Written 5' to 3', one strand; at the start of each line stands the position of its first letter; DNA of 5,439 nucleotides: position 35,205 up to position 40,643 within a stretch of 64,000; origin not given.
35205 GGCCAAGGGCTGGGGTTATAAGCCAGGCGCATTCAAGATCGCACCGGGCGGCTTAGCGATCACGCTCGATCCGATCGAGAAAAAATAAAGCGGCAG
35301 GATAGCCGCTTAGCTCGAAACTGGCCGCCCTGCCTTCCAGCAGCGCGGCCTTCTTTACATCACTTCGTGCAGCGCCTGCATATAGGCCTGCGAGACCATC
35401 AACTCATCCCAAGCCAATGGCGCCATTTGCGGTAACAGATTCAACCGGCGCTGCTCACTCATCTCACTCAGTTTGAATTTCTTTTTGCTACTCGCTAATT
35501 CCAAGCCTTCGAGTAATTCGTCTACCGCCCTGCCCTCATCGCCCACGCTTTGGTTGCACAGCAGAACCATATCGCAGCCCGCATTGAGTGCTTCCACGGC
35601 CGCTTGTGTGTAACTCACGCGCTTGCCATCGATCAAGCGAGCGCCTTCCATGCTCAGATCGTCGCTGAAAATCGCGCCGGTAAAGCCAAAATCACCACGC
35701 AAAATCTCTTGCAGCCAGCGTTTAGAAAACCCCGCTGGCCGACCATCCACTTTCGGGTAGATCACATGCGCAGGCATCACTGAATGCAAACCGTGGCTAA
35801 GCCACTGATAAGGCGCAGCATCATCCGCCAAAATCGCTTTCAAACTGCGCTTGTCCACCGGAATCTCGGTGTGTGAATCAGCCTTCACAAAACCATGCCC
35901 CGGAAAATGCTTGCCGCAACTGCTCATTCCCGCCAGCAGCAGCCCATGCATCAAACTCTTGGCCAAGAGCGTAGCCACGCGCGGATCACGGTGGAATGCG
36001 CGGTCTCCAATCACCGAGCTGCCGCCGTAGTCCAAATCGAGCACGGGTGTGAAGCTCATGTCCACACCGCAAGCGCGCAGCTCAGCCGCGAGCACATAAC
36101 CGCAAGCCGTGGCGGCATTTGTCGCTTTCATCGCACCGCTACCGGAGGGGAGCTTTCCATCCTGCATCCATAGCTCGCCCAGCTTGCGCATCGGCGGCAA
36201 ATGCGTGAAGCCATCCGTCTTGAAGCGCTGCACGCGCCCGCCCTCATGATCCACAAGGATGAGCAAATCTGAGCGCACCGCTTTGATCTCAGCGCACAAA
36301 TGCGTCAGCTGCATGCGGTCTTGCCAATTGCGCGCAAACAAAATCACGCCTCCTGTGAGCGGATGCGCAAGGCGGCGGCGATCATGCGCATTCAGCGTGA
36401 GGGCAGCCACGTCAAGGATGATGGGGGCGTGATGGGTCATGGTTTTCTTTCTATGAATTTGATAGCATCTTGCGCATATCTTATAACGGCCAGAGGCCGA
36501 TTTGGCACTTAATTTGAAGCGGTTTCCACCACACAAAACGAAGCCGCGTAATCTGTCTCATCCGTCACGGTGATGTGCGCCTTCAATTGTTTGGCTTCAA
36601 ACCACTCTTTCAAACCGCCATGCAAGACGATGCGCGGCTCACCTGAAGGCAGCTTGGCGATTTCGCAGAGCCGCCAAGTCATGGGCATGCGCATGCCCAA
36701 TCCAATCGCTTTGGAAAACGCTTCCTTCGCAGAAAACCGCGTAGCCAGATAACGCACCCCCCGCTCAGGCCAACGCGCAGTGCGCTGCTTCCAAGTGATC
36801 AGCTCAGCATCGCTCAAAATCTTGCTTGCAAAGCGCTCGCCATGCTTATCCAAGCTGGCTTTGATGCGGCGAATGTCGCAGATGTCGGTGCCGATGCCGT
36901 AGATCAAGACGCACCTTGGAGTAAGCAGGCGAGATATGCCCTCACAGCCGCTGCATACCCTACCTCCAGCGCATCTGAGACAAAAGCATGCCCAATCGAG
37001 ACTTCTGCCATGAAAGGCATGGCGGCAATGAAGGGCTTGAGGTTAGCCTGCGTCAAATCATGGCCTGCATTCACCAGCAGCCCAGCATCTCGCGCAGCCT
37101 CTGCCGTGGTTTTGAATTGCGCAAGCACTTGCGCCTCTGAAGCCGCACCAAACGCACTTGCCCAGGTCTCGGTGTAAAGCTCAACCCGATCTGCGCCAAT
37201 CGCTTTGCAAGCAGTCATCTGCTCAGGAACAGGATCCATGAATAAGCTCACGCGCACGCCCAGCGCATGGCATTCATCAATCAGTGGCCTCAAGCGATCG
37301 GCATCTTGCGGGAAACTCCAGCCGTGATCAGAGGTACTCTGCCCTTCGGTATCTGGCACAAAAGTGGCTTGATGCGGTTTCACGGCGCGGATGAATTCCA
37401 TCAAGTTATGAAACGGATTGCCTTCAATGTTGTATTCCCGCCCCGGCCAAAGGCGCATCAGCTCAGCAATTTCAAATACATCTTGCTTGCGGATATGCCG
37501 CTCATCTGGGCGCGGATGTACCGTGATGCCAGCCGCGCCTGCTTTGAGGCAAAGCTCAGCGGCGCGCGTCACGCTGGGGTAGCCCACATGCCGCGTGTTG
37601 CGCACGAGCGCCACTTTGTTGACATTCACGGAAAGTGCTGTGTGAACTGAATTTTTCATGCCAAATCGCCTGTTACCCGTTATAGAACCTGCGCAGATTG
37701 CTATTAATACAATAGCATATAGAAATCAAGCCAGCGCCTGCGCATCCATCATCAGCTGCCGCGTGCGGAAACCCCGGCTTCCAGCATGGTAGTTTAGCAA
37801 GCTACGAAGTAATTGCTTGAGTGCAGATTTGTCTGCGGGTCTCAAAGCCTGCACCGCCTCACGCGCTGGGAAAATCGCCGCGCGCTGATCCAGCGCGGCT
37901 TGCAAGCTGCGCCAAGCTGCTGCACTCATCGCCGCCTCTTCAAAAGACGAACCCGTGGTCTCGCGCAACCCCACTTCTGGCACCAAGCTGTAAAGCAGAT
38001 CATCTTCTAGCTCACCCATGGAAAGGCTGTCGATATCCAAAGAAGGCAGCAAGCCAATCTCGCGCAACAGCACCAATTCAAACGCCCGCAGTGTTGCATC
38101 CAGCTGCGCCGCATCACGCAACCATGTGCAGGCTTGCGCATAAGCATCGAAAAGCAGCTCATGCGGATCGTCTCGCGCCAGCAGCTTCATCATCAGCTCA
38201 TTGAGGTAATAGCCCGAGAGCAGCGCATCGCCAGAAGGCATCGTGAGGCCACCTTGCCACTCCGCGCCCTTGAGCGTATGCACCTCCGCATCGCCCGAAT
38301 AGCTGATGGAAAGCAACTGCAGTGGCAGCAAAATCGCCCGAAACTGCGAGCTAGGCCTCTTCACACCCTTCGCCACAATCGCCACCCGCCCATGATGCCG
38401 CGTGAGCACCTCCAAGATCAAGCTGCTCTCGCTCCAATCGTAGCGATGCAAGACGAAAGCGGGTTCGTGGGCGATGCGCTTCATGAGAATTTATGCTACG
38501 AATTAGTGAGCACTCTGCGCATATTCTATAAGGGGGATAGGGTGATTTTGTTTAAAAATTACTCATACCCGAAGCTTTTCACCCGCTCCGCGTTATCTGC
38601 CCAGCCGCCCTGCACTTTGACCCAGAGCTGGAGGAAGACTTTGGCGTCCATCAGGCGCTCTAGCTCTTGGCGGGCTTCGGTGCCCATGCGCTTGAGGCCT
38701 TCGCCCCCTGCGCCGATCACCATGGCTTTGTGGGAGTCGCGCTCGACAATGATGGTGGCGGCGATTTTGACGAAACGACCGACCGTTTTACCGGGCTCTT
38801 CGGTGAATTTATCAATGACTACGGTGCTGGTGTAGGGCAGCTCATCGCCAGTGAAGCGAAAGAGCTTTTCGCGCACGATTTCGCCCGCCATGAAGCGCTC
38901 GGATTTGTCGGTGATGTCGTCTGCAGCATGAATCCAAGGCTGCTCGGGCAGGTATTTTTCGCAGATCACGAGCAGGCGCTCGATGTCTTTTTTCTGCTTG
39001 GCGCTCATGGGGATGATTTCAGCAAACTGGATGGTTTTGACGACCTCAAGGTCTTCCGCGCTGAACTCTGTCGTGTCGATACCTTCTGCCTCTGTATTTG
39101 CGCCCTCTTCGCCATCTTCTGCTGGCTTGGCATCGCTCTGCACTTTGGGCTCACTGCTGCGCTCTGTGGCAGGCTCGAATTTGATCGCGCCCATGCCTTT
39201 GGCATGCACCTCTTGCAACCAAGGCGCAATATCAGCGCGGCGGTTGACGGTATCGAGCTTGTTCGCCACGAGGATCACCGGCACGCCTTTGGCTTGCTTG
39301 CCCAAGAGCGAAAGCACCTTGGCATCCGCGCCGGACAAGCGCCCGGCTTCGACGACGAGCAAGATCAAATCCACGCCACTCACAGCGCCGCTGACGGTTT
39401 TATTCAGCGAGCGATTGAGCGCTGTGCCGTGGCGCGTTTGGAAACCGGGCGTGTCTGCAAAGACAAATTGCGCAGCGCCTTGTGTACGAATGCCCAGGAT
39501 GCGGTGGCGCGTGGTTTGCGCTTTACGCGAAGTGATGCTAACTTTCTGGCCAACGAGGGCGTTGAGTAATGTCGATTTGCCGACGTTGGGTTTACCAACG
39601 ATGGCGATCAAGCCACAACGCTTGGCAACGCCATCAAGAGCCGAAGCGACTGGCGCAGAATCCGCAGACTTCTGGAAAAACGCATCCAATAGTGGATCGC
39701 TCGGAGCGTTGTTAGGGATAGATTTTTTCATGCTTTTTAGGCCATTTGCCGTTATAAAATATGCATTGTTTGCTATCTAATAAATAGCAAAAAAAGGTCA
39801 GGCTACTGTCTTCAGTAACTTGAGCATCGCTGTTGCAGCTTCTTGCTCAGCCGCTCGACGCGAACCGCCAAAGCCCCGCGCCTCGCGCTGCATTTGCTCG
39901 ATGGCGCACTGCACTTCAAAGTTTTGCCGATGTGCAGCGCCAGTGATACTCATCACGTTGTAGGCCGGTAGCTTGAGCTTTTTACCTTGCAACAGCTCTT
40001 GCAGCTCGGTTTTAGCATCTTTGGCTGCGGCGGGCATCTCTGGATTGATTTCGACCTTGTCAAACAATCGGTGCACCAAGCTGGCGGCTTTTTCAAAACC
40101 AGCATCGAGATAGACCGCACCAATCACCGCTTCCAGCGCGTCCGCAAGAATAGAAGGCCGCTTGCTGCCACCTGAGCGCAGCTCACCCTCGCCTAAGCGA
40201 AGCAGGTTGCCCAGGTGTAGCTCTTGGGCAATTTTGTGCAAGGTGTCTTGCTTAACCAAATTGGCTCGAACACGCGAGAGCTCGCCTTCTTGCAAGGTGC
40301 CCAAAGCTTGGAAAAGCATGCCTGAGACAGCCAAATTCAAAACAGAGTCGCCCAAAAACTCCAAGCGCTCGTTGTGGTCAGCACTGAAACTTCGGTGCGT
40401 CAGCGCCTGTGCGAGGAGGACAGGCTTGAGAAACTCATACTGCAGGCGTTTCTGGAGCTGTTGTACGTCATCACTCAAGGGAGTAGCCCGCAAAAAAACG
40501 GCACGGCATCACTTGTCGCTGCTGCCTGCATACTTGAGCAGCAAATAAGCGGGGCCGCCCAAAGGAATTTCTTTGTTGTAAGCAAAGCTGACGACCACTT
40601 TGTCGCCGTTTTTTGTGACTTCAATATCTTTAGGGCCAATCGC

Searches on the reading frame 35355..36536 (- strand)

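Call 61: search_protein_families(library=pfam, proteins=[window:35355-36536:-], max_evalue=0.00001)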
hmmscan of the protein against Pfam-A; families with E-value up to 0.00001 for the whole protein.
window:35355-36536:- (393 aa): 1 family
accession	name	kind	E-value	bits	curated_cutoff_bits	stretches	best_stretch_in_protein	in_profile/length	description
PF00933.27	Glyco_hydro_3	-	1.8e-68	231.7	27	1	47-349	15-303/316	Glycosyl hydrolase family 3 N terminal domain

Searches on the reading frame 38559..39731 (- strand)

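Call 61: search_protein_families(library=pfam, proteins=[window:38559-39731:-], max_evalue=0.00001)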
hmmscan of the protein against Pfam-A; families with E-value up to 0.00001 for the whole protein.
window:38559-39731:- (390 aa): 7 families
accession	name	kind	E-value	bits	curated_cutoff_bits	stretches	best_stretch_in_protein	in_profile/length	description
PF01926.29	MMR_HSR1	-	4e-24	85.3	21.9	1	42-158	2-113/113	50S ribosome-binding GTPase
PF07650.23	KH_2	-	3.6e-16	59.2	22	1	297-377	1-77/78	KH domain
PF02421.24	FeoB_N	-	1.7e-10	41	27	1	42-165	3-121/156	Ferrous iron transport protein B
PF00009.33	GTP_EFTU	-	2.7e-10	40.6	26.5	1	41-262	5-187/188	Elongation factor Tu GTP binding domain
PF03193.22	RsgA_GTPase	-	7.4e-10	39.4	30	0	36-99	104-170/174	RsgA GTPase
PF00350.29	Dynamin_N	-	1.9e-07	31.7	27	0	42-78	1-37/168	Dynamin family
PF04548.22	AIG1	-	2.5e-07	30.7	27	1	42-143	3-107/212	AIG1 family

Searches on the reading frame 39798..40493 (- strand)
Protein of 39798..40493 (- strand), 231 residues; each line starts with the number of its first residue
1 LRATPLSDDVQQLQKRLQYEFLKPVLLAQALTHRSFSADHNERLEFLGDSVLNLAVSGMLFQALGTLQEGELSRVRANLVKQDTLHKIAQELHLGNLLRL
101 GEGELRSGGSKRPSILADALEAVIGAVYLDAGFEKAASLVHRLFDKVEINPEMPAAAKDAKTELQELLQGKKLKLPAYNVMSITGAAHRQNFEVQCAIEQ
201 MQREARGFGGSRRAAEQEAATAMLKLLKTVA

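Call 61: search_protein_families(library=pfam, proteins=[window:39798-40493:-], max_evalue=0.00001)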
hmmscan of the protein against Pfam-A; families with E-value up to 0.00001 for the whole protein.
window:39798-40493:- (231 aa): 4 families
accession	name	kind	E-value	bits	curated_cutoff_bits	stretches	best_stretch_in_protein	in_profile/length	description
PF14622.11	Ribonucleas_3_3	-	2.5e-40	138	35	1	25-142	3-122/128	Ribonuclease-III-like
PF00636.31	Ribonuclease_3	-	1.9e-23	83.6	27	1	42-132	1-102/102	Ribonuclease III domain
PF00035.32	dsrm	-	9.7e-11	42.5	23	1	160-227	1-66/66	Double-stranded RNA binding motif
PF22935.1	RM44_endonuclase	-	1.3e-08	35.5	27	1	23-127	19-139/139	Large ribosomal subunit protein mL44, endonuclease domain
